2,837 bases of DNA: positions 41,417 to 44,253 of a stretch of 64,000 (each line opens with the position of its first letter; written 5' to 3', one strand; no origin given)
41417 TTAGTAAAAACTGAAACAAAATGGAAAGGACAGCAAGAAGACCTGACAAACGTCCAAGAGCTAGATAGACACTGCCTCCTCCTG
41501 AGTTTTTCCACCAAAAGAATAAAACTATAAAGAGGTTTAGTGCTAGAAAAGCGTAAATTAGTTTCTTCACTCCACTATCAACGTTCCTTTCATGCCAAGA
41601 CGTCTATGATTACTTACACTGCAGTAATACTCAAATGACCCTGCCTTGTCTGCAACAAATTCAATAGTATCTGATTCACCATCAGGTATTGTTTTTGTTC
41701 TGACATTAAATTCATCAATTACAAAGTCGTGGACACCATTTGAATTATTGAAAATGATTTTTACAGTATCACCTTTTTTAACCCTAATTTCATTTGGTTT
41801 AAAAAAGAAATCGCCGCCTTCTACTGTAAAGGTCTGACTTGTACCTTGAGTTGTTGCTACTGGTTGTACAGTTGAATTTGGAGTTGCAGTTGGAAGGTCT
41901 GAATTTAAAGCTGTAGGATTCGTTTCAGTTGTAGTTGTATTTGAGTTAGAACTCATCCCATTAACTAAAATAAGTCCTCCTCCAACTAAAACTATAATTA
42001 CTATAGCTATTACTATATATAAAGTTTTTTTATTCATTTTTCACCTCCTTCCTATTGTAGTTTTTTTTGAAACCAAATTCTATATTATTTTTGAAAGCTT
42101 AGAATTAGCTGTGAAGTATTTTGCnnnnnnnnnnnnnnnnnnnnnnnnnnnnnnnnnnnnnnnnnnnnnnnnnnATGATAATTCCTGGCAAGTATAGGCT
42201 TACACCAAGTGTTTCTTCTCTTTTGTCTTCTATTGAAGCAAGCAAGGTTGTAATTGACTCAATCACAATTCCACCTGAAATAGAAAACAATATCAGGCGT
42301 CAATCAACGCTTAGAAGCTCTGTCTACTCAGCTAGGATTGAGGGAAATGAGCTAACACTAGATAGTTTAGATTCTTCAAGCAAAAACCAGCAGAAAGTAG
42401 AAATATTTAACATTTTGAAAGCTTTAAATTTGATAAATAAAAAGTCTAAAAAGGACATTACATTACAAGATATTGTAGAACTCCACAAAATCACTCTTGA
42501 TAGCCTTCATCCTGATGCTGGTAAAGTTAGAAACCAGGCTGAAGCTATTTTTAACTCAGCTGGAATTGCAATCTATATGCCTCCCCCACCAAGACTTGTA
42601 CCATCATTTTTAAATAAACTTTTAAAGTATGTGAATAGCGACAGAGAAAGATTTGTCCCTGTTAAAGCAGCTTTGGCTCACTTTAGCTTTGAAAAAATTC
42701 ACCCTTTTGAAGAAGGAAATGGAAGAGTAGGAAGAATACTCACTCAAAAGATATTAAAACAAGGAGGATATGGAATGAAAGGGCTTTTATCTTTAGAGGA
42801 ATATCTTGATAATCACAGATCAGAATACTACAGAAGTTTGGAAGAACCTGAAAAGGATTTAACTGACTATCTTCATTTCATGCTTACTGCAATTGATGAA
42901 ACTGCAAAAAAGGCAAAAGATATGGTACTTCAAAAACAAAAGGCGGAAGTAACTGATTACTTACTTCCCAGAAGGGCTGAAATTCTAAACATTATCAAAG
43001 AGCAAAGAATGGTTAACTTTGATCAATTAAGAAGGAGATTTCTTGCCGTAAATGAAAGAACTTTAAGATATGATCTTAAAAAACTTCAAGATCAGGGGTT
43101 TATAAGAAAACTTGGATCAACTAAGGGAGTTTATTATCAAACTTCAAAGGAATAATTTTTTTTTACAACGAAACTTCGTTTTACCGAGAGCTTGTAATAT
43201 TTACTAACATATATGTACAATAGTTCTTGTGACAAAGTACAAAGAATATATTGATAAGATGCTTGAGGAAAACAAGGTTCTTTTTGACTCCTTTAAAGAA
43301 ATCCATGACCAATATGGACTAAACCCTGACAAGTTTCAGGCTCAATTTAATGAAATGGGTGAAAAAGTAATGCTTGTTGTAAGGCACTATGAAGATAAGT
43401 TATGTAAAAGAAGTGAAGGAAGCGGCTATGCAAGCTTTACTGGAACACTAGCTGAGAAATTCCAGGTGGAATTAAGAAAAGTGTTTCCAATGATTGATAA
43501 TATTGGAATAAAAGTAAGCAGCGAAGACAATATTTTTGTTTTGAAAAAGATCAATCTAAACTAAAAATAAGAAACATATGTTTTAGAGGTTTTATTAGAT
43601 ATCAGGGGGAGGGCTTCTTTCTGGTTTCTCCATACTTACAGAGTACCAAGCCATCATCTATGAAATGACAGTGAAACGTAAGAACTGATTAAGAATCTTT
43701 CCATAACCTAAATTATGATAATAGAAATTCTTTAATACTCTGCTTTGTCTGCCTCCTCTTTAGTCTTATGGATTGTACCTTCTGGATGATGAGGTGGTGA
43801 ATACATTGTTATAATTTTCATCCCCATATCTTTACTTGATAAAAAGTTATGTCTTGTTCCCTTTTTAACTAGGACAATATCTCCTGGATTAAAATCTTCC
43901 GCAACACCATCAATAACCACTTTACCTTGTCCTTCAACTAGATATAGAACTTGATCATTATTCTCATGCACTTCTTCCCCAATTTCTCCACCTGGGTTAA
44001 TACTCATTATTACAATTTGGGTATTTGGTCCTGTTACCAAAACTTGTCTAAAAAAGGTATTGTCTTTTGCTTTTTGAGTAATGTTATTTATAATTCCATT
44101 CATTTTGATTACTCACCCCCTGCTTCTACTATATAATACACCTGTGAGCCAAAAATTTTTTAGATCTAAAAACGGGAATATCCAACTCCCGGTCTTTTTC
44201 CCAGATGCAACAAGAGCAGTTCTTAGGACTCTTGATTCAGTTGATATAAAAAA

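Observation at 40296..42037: NOX/ferric-reductase flavocytochrome translationally coupled to a membrane-anchored cupredoxin within a two-component-regulated efflux operon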

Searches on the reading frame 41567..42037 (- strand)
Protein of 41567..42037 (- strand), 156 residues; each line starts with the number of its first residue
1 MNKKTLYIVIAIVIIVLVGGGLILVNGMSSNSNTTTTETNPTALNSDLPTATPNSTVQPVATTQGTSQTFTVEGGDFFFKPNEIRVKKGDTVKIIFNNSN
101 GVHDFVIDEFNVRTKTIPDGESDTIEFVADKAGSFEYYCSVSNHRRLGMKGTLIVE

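Call 4: search_protein_families(library=pfam, proteins=[window:41567-42037:-], max_evalue=0.01)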
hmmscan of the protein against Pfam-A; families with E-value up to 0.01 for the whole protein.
window:41567-42037:- (156 aa): 5 families
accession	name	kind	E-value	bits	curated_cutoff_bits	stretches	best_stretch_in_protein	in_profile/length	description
PF13473.12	Cupredoxin_1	-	1.5e-12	47.9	27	1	64-155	17-104/104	Cupredoxin-like domain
PF00127.26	Copper-bind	-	6.8e-11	42.9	21.2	1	70-156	5-99/99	Copper binding proteins, plastocyanin/azurin family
PF07731.20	Cu-oxidase_2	-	5.9e-06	26.5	20.4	1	113-155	91-133/137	Multicopper oxidase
PF07732.21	Cu-oxidase_3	-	0.00012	22.6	21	0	82-156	27-115/119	Multicopper oxidase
PF21827.1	New_glue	-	0.0015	18.7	31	1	13-70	6-60/94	New glue protein family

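Call 9: find_homologous_proteins(query=window:41567-42037:-)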
Query window:41567-42037:- (156 aa): 2055 proteins with E <= 0.001 among 2103 candidates; the best 120 are listed.
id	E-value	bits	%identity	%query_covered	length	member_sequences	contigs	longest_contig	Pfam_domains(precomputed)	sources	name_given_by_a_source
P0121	2.6e-95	334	100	100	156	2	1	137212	PF07731.21,PF00127.27,PF13473.13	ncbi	ncbi:MAG TPA: cupredoxin domain-containing protein [Patescibacteria group bacterium]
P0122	6.6e-45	171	58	94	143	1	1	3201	PF07731.21,PF00127.27,PF13473.13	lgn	-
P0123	3.1e-44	169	79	59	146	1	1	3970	PF07731.21,PF00127.27,PF13473.13,PF07732.22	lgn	-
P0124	1.3e-43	167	64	67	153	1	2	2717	PF07731.21,PF00127.27,PF13473.13,PF07732.22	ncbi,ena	-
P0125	1.8e-43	166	81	57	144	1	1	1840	PF07731.21,PF00127.27,PF13473.13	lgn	-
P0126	2.4e-43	166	81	57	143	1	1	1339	PF07731.21,PF00127.27,PF13473.13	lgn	-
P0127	4.1e-43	165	56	81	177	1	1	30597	PF07731.21,PF00127.27,PF13473.13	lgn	-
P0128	9.8e-42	160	51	96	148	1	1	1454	PF07731.21,PF00127.27,PF13473.13,PF07732.22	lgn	-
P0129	1.4e-41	160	66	61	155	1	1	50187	PF07731.21,PF00127.27,PF13473.13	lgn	-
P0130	2.1e-41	159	49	97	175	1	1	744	PF07731.21,PF00127.27,PF13473.13,PF07732.22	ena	-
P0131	2.5e-41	159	66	57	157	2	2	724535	PF07731.21,PF00127.27,PF13473.13,PF07732.22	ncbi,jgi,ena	-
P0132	2.6e-41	159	54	97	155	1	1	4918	PF07731.21,PF00127.27,PF13473.13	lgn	-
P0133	2.8e-41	159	50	92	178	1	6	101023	PF07731.21,PF00127.27,PF13473.13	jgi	jgi:plastocyanin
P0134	4.0e-41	158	66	71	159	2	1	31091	PF07731.21,PF00127.27,PF13473.13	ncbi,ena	-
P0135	6.7e-41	158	59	74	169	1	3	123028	PF07731.21,PF00127.27,PF13473.13,PF07732.22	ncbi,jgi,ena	-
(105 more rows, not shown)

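Call 21: find_related_loci(query=A2, collection=metagenome_contigs, flank=5000)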
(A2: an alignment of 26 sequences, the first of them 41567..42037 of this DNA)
Query A2 (156 aa) in metagenome_contigs; peptide patterns used: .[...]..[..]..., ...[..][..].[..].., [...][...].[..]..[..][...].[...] (x = any residue, [..] = any of these).
600 stretches matched a pattern (row limit reached: there are more); 414 encode a relative of the query (tblastn E <= 1e-3); the best 80 are kept; 80 distinct loci.
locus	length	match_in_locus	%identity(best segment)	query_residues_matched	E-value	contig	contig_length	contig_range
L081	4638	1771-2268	47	1-156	9e-44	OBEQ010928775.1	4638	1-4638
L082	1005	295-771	48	1-156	2e-44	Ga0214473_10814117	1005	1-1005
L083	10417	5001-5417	51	29-156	3e-42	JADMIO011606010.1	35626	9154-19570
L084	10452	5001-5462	44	2-156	1e-41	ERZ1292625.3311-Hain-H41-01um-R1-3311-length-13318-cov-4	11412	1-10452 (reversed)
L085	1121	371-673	65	56-156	2e-43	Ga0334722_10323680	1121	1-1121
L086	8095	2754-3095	60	46-156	4e-41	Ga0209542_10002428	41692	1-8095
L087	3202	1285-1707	49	12-156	9e-41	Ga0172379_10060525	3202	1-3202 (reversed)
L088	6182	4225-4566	59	44-156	2e-40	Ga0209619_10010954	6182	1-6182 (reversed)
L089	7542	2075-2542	45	1-156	2e-40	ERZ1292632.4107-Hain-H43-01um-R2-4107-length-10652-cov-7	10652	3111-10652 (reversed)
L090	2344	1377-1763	50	28-156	4e-40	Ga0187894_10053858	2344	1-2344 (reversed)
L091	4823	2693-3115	51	1-156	1e-39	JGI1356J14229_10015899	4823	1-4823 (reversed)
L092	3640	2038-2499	44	4-156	3e-39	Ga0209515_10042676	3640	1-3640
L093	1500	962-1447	47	1-156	4e-40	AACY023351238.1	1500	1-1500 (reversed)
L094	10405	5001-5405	49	4-156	7e-39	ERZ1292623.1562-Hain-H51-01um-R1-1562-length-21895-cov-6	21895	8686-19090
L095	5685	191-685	46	5-156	4e-39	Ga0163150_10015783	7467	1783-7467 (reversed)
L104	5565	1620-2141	42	1-156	3e-38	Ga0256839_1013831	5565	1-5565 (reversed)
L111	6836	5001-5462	44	1-156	5e-37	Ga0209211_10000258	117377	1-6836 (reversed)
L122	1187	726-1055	55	48-156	1e-37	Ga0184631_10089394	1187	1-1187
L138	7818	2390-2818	46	21-156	1e-35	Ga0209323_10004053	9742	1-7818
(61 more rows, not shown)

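Call 24: search_protein_families(library=pfam, proteins=[L111:5472-6092:+, L122:1-579:+], max_evalue=0.01)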
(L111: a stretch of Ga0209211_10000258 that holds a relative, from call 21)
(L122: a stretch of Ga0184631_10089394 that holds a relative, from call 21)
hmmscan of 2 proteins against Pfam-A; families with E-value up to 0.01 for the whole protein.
L111:5472-6092:+ (206 aa): 1 family
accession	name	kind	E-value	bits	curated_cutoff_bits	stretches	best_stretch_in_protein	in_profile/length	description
PF01794.25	Ferric_reduct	-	2.2e-06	28.2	28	1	59-172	2-120/121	Ferric reductase like transmembrane component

L122:1-579:+ (192 aa): 10 families
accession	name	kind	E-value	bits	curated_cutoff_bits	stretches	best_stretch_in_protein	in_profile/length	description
PF00326.27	Peptidase_S9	-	7.9e-16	58.6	22.6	1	15-191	46-211/213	Prolyl oligopeptidase family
PF01738.24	DLH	-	4.8e-10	39.8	21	1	119-173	136-190/217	Dienelactone hydrolase family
PF20434.5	BD-FAE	-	1.2e-08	35.2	26.8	1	26-152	83-215/215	BD-FAE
PF02230.22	Abhydrolase_2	-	3.2e-08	34.1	23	1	126-184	156-214/217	Phospholipase/Carboxylesterase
PF12146.15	Hydrolase_4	-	3.3e-06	27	27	0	11-67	56-111/239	Serine aminopeptidase, S33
PF00561.26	Abhydrolase_1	-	4.2e-05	23.8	25.8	0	30-49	66-85/245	alpha/beta hydrolase fold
PF12697.13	Abhydrolase_6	-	0.00011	23.3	26.3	1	16-113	53-140/217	Alpha/beta hydrolase family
PF08840.17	BAAT_C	-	0.00035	21.1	20.9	1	20-172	9-161/210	BAAT / Acyl-CoA thioester hydrolase C terminal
PF03583.20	LIP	-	0.00046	20.1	23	0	13-50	50-88/286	Secretory lipase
PF07859.19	Abhydrolase_3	-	0.001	19.3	25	1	15-170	53-207/210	alpha/beta hydrolase fold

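Call 34: search_protein_families(library=ncbifam, proteins=[window:41567-42037:-], max_evalue=0.001)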
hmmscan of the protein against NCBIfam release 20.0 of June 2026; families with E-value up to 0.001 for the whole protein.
window:41567-42037:- (156 aa): 10 families
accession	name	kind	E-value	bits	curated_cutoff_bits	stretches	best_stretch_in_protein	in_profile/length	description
NF052460.1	L-NosZ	equivalog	3.1e-15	55.7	700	1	47-156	357-479/480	clade III lactonase-type nitrous-oxide reductase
TIGR03096.1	nitroso_cyanin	equivalog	3.1e-11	43.2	142.85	1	78-153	57-131/135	nitrosocyanin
TIGR02656.1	cyanin_plasto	equivalog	1.2e-09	38.4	87.85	1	74-156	9-99/99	plastocyanin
NF051440.1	CuResCopIPSEAE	equivalog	4e-09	36.5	280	1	58-109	32-83/180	copper-resistant cuproprotein CopI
TIGR04246.1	nitrous_NosZ_Gp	equivalog_domain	4e-09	35.3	625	1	79-140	496-560/578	Sec-dependent nitrous-oxide reductase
TIGR04244.1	nitrous_NosZ_RR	equivalog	5.7e-08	31.7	625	1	79-156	546-627/627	TAT-dependent nitrous-oxide reductase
TIGR03102.1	halo_cynanin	subfamily_domain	3.5e-07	30.3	93.8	1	72-156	32-115/115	halocyanin domain-containing protein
TIGR02866.1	CoxB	equivalog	3.3e-06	26.8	147.7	1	74-140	110-175/202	cytochrome c oxidase subunit II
TIGR02376.1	Cu_nitrite_red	equivalog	1.5e-05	24.5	296.3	1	84-156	61-145/326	copper-containing nitrite reductase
TIGR03094.1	sulfo_cyanin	equivalog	0.00013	21.4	168.4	0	8-77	9-82/195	sulfocyanin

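Call 47: predict_structure(alignment_id=A2)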
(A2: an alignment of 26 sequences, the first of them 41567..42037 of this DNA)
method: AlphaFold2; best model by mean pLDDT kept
length: 156 residues; sequences in the alignment: 26
mean_pLDDT: 83.9   pTM: 0.58
mean pLDDT of the five models: 83.9, 83.7, 83.3, 82.5, 82.1
residues with pLDDT >= 90: 91; 70-90: 18; 50-70: 38; < 50: 9
segments of 3 or more residues with pLDDT < 50: 27-35
pLDDT, mean of each block of 10 residues (from residue 1): 78 80 52 50 60 64 84 98 98 98 98 98 98 98 97 98
secondary structure, 60 per line:
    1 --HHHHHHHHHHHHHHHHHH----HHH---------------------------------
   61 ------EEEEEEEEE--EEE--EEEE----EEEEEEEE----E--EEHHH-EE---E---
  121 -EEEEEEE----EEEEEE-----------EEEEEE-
elements in order: H3-20 E67-75 E78-80 E83-86 E91-98 E122-128 E133-138 E150-155

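Call 50: fold_search(model_id=the predicted structure, library=pdb)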
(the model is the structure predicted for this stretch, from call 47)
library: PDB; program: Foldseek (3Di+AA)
matches with E <= 10: 1431; with E <= 0.001: 630
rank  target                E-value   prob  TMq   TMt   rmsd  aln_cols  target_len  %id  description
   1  4hcg_A                2.3e-09  1.00  0.53  0.84   4.9       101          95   26  Uncharacterized Cupredoxin-like Domain Protein Cupredoxin_1 with Zinc bound from Bacillus anthracis (released 2012-10-17)
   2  4hcf_B                3.2e-09  1.00  0.52  0.83   5.7       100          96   26  Crystal Structure of Uncharacterized Cupredoxin-like Domain Protein Cupredoxin_1 with Copper Bound from Bacillus anthr (released 2012-10-17)
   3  4hci_A                4.9e-09  1.00  0.52  0.89   1.5        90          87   26  Uncharacterized Cupredoxin-like Domain Protein Cupredoxin_1 from Bacillus anthracis (released 2012-10-17)
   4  1ibz_C                7.6e-09  1.00  0.46  0.64   1.4        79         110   40  RED COPPER PROTEIN NITROSOCYANIN FROM NITROSOMONAS EUROPAEA (released 2001-06-06)
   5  4hcf_A                1.0e-08  1.00  0.52  0.89   1.3        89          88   26  Crystal Structure of Uncharacterized Cupredoxin-like Domain Protein Cupredoxin_1 with Copper Bound from Bacillus anthr (released 2012-10-17)
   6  4hci_B                1.1e-08  1.00  0.53  0.86   1.9        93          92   25  Uncharacterized Cupredoxin-like Domain Protein Cupredoxin_1 from Bacillus anthracis (released 2012-10-17)
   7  6tfd_A                1.1e-08  1.00  0.51  0.19   4.1       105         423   35  Crystal structure of nitrite and NO bound three-domain copper-containing nitrite reductase from Hyphomicrobium denitri (released 2020-06-10)
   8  4hcg_B                1.3e-08  1.00  0.52  0.88   1.4        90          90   26  Uncharacterized Cupredoxin-like Domain Protein Cupredoxin_1 with Zinc bound from Bacillus anthracis (released 2012-10-17)
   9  1iby_A                1.8e-08  1.00  0.46  0.63   1.5        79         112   40  RED COPPER PROTEIN NITROSOCYANIN FROM NITROSOMONAS EUROPAEA (released 2001-06-06)
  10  2cua_A                1.9e-08  1.00  0.52  0.66   1.5        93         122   22  THE CUA DOMAIN OF CYTOCHROME BA3 FROM THERMUS THERMOPHILUS (released 1999-05-28)
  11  6tfo_B                1.9e-08  1.00  0.50  0.19   3.5       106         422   35  Crystal structure of as isolated three-domain copper-containing nitrite reductase from Hyphomicrobium denitrificans st (released 2020-06-10)
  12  1ic0_A                2.4e-08  1.00  0.47  0.65   1.4        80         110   40  RED COPPER PROTEIN NITROSOCYANIN FROM NITROSOMONAS EUROPAEA (released 2001-06-06)
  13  1ibz_A                2.5e-08  1.00  0.46  0.63   1.5        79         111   40  RED COPPER PROTEIN NITROSOCYANIN FROM NITROSOMONAS EUROPAEA (released 2001-06-06)
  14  6tfo_C                2.7e-08  1.00  0.51  0.19   4.0       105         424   35  Crystal structure of as isolated three-domain copper-containing nitrite reductase from Hyphomicrobium denitrificans st (released 2020-06-10)
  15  5ndc_B                3.4e-08  1.00  0.52  0.49   5.7       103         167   22  Structure of ba3-type cytochrome c oxidase from Thermus thermophilus by serial femtosecond crystallography (released 2017-08-23)
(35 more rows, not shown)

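Call 66: search_protein_families(library=pfam, proteins=[L138:2896-4449:+], max_evalue=0.001)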
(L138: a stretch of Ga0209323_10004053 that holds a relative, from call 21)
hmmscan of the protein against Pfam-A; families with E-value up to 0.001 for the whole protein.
L138:2896-4449:+ (517 aa): 0 families

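Call 67: find_encoding_contigs(protein=P0125, flank=3000, max_places=1)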
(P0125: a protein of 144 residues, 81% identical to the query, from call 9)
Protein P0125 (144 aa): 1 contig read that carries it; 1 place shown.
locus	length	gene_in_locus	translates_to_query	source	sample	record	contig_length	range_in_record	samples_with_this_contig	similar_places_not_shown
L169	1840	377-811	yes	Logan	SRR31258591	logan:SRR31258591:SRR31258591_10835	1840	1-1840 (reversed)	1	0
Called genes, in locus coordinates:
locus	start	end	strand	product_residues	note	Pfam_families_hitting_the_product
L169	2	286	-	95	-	?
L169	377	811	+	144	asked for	PF07731:Cu-oxidase_2 (faint), PF13473:Cupredoxin_1, PF00127:Copper-bind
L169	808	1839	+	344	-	?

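Call 68: find_encoding_contigs(protein=P0122, flank=3000, max_places=1)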
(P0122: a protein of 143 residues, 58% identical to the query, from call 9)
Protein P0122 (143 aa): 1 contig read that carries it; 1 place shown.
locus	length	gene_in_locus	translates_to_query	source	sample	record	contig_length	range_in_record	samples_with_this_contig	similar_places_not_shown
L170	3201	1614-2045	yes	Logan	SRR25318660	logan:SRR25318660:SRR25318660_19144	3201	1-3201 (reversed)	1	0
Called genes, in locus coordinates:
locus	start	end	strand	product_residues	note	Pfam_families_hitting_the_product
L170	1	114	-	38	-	?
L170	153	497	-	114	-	-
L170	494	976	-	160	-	PF02661:Fic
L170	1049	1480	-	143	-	-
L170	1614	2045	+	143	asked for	PF13473:Cupredoxin_1, PF07731:Cu-oxidase_2 (faint), PF00127:Copper-bind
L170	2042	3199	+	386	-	?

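Call 69: find_encoding_contigs(protein=P0126, flank=3000, max_places=1)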
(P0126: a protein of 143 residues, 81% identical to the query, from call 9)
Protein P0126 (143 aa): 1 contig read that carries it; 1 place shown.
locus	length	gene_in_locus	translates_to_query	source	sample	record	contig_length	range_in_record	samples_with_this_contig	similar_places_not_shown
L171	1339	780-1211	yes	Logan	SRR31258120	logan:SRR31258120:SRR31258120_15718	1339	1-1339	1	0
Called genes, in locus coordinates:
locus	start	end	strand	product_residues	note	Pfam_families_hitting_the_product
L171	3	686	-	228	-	?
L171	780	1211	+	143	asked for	PF07731:Cu-oxidase_2 (faint), PF13473:Cupredoxin_1, PF00127:Copper-bind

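Call 78: search_protein_families(library=pfam, proteins=[L104:2137-2862:+, L104:2865-3548:+], max_evalue=0.01)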
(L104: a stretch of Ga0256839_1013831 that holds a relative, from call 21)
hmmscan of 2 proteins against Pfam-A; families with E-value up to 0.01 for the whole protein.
L104:2137-2862:+ (241 aa): 1 family
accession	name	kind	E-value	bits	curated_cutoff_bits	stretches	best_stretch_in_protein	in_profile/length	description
PF01794.25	Ferric_reduct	-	1.9e-08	34.8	28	1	51-178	2-120/121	Ferric reductase like transmembrane component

L104:2865-3548:+ (227 aa): 4 families
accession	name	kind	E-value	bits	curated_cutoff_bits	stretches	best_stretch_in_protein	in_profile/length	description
PF00175.26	NAD_binding_1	-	2.2e-15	57.7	22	1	113-206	1-108/109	Oxidoreductase NAD-binding domain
PF08030.17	NAD_binding_6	-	2.2e-05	25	22.2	1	111-166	4-65/156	Ferric reductase NAD binding domain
PF08022.18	FAD_binding_8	-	0.0011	19.5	22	1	15-99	13-106/109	FAD-binding domain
PF22290.1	DmmA-like_N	-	0.0069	17.3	33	0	112-164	22-71/124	Dimethylamine monooxygenase subunit DmmA-like, N-terminal domain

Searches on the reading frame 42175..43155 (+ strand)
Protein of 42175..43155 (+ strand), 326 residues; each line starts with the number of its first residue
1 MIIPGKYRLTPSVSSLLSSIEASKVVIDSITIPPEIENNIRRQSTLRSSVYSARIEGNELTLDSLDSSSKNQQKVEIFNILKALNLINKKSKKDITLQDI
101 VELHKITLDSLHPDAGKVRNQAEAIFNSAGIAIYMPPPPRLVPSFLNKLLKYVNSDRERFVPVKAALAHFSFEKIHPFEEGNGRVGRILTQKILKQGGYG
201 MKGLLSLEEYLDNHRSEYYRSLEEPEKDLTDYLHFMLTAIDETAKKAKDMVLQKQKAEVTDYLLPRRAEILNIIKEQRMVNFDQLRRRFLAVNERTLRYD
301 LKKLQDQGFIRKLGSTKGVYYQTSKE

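Call 24: search_protein_families(library=pfam, proteins=[window:42175-43155:+], max_evalue=0.01)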
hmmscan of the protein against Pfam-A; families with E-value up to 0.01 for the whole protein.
window:42175-43155:+ (326 aa): 5 families
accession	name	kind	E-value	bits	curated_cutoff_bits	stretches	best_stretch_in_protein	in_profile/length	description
PF02661.23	Fic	-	5.1e-20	72.6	24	1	95-194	2-93/93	Fic/DOC family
PF08220.18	HTH_DeoR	-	2.8e-05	24.2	21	1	266-312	1-46/57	DeoR-like helix-turn-helix domain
PF08461.16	HTH_12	-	0.00021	21.6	21.4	1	270-316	3-54/66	Ribonuclease R winged-helix domain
PF08673.15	RsbU_N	-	0.0051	17.4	25.5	0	82-121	20-60/75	Phosphoserine phosphatase RsbU, N-terminal domain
PF02319.26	E2F_TDP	-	0.0076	16.4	25.7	0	76-95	42-61/65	E2F/DP family winged-helix DNA-binding domain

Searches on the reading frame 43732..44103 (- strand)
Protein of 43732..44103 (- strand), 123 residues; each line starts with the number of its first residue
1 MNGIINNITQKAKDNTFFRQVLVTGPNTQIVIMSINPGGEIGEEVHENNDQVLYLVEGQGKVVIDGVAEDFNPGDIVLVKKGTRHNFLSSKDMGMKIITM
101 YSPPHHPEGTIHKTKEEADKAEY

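Call 24: search_protein_families(library=pfam, proteins=[window:43732-44103:-], max_evalue=0.01)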
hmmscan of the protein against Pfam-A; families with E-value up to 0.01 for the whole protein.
window:43732-44103:- (123 aa): 6 families
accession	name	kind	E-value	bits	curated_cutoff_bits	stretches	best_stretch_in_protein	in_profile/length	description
PF07883.17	Cupin_2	-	3.8e-14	52.6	27.2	1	32-100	2-69/70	Cupin domain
PF02311.25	AraC_binding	-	2.2e-05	24.7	21.1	1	43-104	18-78/135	AraC-like ligand binding domain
PF05899.18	Cupin_3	-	0.00035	20.7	23.5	1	31-84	10-61/74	EutQ-like cupin domain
PF06249.18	EutQ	-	0.00076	19.7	21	1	48-90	94-136/152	Ethanolamine utilisation protein EutQ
PF03079.20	ARD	-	0.0016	19.1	27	1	43-102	86-150/157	ARD/ARD' family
PF00190.28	Cupin_1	-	0.0019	18.2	22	1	30-104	35-117/151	Cupin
